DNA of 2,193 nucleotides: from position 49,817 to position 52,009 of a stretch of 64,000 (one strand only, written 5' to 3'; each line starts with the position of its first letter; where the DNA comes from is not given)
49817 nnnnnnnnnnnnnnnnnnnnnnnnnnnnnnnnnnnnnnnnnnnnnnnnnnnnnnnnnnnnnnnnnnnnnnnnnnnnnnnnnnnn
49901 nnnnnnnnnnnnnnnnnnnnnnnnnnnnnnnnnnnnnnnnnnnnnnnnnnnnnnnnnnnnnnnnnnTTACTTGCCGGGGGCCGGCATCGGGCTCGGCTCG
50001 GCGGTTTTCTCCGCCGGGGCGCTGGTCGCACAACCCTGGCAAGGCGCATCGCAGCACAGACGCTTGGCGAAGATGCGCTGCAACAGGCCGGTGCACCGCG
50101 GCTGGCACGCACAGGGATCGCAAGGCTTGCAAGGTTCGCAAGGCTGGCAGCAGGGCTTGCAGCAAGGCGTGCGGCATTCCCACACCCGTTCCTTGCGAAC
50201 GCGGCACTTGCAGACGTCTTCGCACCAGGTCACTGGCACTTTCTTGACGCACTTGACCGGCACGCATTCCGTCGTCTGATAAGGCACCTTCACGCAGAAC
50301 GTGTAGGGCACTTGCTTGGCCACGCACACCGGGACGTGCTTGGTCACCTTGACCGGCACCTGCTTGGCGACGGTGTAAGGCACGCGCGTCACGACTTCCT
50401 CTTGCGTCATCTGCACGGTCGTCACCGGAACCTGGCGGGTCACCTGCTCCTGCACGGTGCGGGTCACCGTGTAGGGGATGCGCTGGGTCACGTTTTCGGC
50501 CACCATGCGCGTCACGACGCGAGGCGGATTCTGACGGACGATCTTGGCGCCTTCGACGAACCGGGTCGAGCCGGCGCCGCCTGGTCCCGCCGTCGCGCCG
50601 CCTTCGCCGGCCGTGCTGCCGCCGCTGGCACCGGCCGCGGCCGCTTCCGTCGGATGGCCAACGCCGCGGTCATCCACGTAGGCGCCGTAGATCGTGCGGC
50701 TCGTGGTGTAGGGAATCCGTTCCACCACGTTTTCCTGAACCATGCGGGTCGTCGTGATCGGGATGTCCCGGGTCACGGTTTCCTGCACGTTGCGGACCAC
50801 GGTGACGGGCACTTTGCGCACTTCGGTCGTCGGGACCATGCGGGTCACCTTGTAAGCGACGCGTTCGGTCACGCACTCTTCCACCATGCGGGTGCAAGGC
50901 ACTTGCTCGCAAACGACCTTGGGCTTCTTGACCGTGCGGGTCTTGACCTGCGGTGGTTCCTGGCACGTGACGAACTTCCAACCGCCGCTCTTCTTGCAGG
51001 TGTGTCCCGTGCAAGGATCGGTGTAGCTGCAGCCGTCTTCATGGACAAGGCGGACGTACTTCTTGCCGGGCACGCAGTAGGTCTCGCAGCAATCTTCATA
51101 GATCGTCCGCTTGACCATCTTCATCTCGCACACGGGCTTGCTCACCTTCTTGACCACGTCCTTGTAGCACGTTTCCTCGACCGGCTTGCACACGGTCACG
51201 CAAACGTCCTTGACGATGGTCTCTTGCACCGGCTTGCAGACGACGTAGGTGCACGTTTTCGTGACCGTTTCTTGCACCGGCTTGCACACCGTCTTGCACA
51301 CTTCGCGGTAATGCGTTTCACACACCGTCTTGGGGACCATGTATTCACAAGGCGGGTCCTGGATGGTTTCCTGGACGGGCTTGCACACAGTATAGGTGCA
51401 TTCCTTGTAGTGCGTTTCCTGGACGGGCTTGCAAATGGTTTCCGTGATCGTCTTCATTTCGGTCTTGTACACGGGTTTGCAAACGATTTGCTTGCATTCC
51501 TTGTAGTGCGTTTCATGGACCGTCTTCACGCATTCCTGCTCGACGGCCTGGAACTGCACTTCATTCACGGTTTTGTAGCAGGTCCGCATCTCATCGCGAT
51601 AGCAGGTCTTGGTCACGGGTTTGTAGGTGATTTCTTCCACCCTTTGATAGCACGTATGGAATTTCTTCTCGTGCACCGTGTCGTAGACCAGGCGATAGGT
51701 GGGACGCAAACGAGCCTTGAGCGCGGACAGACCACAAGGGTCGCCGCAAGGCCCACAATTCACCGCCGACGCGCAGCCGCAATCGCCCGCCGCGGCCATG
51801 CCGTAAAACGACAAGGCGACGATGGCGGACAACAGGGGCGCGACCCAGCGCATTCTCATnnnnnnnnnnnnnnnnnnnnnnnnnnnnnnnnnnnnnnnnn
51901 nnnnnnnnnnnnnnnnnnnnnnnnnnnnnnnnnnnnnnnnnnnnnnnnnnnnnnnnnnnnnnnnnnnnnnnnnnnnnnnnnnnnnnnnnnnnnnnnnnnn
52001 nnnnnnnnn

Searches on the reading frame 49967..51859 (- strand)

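Call 31: search_protein_families(library=pfam, proteins=[window:49967-51859:-], max_evalue=0.001)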
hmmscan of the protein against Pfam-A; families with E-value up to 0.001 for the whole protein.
window:49967-51859:- (630 aa): 1 family
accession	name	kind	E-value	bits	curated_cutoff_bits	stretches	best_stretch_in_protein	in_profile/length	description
PF07639.16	YTV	-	1.8e-25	89.1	21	4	173-214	1-42/43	YTV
